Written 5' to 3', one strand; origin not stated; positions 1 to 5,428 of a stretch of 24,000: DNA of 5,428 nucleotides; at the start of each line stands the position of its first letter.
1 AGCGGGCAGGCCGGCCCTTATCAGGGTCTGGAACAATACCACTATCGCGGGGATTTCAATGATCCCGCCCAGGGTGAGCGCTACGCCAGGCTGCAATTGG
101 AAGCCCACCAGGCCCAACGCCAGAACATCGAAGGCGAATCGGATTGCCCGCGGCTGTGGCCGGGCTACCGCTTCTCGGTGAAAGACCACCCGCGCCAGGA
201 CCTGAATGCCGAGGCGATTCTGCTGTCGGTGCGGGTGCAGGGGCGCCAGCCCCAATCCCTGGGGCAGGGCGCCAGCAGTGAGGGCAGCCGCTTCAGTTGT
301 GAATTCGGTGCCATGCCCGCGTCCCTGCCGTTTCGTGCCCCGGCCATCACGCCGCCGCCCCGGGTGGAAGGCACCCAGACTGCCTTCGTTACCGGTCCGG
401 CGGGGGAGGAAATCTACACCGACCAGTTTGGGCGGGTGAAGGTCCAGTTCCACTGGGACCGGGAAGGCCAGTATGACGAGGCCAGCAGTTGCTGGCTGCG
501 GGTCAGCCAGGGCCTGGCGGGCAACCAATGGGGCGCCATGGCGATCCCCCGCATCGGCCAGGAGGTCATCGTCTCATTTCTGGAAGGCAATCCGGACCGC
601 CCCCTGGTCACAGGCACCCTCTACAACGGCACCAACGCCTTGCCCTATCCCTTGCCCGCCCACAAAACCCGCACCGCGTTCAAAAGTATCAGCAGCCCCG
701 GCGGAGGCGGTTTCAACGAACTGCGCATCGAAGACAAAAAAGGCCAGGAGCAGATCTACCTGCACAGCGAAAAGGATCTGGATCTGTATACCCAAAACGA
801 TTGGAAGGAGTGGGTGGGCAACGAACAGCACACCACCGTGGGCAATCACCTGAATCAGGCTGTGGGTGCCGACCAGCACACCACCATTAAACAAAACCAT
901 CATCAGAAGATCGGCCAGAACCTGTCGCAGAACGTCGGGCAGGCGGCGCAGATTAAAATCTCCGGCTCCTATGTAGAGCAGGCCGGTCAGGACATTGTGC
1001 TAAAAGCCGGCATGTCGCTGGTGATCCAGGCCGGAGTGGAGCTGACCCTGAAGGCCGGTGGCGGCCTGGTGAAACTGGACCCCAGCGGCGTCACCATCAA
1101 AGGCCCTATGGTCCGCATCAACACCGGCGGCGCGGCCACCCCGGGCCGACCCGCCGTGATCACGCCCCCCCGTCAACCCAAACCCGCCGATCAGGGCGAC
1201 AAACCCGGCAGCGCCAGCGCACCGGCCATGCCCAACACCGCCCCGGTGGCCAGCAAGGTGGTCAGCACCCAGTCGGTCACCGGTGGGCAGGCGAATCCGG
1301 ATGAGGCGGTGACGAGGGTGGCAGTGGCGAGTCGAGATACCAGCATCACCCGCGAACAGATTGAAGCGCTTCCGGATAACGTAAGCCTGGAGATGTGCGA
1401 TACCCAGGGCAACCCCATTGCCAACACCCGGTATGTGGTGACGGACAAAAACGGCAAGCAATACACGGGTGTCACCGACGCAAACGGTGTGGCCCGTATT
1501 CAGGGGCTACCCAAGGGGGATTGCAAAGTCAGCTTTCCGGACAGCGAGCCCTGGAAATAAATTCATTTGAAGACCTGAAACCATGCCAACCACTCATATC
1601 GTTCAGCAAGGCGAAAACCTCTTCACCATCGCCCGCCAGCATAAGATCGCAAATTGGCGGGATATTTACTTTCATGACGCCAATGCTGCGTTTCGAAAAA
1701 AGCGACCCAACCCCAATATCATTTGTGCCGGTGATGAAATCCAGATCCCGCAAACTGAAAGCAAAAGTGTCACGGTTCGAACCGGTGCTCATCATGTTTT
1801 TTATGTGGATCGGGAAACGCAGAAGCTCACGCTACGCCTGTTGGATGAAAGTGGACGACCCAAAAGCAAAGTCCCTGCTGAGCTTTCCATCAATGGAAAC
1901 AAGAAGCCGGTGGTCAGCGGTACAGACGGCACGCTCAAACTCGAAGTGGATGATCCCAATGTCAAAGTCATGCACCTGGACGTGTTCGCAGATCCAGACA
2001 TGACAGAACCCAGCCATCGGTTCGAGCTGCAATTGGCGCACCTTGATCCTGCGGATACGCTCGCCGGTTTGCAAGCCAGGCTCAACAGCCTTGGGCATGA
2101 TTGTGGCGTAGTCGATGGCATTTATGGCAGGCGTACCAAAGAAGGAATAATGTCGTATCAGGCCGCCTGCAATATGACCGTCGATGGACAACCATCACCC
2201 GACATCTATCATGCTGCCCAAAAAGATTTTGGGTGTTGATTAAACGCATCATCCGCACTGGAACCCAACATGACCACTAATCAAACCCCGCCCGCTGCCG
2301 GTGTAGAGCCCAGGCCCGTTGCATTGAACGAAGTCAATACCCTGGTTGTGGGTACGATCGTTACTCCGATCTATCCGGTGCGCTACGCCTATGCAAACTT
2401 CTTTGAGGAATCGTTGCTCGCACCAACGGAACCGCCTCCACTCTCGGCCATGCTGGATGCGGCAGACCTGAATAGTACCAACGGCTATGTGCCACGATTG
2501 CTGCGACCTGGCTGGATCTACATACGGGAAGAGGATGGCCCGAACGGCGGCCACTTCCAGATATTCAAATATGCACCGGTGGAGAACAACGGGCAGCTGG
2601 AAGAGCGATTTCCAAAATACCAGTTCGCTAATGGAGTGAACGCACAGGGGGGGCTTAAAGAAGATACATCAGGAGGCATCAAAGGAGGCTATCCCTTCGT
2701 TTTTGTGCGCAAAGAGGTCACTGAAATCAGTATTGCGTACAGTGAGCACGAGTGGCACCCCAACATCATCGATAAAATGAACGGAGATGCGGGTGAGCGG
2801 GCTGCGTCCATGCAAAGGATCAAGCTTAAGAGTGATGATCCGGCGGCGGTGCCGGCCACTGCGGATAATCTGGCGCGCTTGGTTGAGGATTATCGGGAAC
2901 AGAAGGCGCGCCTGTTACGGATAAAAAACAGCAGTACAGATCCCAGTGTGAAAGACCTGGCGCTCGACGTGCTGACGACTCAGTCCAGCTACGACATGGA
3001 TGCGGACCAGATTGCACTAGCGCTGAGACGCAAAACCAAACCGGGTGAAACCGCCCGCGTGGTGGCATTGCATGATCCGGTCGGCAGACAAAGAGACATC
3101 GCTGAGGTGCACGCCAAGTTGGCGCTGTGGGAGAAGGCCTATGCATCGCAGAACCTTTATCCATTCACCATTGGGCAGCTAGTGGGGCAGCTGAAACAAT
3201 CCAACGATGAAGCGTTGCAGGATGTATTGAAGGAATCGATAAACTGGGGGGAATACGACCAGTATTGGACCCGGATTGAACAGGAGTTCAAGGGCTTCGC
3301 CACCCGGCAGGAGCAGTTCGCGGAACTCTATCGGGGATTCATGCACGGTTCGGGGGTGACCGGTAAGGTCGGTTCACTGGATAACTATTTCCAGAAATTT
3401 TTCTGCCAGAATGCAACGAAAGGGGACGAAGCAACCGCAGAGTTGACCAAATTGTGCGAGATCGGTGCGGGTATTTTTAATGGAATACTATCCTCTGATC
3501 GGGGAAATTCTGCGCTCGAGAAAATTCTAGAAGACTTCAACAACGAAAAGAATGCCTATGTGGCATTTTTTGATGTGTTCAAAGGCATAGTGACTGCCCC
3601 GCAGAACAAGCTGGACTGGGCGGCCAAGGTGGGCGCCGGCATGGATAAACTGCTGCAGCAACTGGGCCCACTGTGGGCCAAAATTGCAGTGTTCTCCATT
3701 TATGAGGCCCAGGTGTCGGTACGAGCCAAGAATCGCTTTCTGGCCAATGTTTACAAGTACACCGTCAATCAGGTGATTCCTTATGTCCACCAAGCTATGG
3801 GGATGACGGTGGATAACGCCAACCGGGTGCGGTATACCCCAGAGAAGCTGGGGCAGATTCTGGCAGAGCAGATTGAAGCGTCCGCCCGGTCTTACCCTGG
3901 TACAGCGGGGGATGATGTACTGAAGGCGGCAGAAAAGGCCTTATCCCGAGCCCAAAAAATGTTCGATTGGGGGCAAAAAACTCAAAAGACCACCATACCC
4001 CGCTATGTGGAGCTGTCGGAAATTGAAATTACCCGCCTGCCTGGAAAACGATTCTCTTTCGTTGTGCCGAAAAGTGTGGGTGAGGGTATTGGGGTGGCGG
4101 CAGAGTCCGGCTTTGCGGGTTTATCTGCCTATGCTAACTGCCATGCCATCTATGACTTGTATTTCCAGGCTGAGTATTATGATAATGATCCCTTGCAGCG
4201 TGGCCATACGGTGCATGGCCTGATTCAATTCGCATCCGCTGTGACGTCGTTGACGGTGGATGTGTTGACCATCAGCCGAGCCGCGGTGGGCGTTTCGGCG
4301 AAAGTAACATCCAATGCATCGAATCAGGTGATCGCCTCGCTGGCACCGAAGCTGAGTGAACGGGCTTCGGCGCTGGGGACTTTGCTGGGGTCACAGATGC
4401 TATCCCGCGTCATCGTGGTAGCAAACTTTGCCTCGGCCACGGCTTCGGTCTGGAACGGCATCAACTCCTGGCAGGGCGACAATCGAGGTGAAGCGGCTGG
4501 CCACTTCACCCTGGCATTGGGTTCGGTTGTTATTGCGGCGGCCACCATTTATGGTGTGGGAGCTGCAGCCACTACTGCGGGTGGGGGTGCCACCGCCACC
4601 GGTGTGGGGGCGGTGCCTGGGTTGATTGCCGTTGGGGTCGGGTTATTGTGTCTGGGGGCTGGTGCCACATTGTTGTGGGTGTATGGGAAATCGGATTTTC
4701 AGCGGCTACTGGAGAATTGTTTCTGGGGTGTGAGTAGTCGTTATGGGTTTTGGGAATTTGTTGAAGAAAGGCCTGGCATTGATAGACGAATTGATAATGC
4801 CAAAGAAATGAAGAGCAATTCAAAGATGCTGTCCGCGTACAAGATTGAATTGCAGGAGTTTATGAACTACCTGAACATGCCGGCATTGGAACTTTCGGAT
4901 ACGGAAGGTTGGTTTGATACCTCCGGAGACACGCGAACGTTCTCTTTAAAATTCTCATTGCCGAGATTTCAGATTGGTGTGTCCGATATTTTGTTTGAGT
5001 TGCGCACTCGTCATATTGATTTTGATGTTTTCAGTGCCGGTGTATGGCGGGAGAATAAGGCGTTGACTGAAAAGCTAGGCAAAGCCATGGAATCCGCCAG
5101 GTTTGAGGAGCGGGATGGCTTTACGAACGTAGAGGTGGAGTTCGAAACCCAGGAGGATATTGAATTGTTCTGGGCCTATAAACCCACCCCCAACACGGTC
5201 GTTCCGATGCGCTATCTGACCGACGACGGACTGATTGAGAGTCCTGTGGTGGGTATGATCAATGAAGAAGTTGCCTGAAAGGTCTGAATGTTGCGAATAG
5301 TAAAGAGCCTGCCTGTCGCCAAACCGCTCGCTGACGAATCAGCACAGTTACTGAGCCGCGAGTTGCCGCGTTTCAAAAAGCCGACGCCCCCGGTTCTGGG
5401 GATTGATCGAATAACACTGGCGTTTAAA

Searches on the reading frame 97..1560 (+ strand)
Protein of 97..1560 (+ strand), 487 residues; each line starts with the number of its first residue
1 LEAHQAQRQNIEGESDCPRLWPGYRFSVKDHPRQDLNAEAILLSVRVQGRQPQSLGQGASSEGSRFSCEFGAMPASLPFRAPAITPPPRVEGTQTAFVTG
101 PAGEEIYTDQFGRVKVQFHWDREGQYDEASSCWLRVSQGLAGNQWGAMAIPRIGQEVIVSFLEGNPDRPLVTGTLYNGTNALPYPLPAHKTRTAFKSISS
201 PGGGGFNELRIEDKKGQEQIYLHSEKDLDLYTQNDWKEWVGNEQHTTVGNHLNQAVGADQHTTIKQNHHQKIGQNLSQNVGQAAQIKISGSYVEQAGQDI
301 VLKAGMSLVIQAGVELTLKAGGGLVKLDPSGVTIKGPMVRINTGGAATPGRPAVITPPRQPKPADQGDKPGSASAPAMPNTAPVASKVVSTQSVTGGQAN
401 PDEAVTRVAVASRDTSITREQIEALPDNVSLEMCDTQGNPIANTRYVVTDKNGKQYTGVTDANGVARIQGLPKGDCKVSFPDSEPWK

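Call 45: search_protein_families(library=pfam, proteins=[window:97-1560:+], max_evalue=0.00001)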
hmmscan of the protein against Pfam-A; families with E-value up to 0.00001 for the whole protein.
window:97-1560:+ (487 aa): 3 families
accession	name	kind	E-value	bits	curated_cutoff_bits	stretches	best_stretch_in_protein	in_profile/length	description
PF22178.3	Gp5_trimer_C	-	3.8e-32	111.2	30.9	1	194-299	2-107/112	Bacteriophage T4 gp5 C-terminal trimerisation domain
PF04717.18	Phage_base_V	-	2.4e-15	57.1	23.8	1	108-176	11-75/75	Type VI secretion system/phage-baseplate injector OB domain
PF05954.17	Phage_GPD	-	1.6e-08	34.5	30.1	1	1-51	252-303/305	Phage tail baseplate hub (GPD)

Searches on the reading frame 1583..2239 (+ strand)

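Call 45: search_protein_families(library=pfam, proteins=[window:1583-2239:+], max_evalue=0.00001)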
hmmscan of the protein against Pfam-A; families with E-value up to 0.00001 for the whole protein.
window:1583-2239:+ (218 aa): 1 family
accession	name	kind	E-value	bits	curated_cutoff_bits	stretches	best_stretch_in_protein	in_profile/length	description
PF01471.23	PG_binding_1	-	1e-09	38.9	23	1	163-208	8-53/57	Putative peptidoglycan binding domain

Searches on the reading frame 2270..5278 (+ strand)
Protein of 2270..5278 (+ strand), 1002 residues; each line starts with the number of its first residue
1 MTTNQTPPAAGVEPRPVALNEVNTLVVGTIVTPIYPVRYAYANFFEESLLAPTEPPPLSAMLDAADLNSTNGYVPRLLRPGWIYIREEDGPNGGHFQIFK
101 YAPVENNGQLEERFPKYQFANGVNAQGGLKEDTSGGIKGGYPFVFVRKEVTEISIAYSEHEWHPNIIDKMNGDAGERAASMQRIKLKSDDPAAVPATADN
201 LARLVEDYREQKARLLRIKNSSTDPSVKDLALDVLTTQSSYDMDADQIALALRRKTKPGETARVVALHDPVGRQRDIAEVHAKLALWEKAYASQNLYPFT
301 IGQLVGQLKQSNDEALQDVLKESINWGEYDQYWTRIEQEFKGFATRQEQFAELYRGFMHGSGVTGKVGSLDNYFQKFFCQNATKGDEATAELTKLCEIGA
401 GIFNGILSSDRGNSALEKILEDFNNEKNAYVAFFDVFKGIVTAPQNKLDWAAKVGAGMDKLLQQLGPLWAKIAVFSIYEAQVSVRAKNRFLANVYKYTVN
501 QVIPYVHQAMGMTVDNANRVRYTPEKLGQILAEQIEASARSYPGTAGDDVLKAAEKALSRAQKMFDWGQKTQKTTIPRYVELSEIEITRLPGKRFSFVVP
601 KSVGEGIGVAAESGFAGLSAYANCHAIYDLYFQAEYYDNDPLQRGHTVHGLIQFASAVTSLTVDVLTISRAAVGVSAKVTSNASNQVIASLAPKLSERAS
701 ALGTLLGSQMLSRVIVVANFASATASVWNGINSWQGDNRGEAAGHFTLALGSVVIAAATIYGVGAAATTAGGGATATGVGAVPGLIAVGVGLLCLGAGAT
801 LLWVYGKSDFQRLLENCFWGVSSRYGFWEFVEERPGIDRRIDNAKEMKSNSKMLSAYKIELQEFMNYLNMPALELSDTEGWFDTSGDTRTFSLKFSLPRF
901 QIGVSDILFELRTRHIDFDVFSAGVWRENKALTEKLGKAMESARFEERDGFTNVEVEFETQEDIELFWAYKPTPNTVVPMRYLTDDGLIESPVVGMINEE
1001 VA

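Call 45: search_protein_families(library=pfam, proteins=[window:2270-5278:+], max_evalue=0.00001)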
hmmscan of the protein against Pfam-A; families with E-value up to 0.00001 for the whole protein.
window:2270-5278:+ (1002 aa): 1 family
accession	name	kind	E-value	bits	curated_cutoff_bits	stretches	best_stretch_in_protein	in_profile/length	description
PF20249.3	VasX_N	-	6.5e-25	88.5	27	1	32-188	8-153/156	VasX toxin N-terminal region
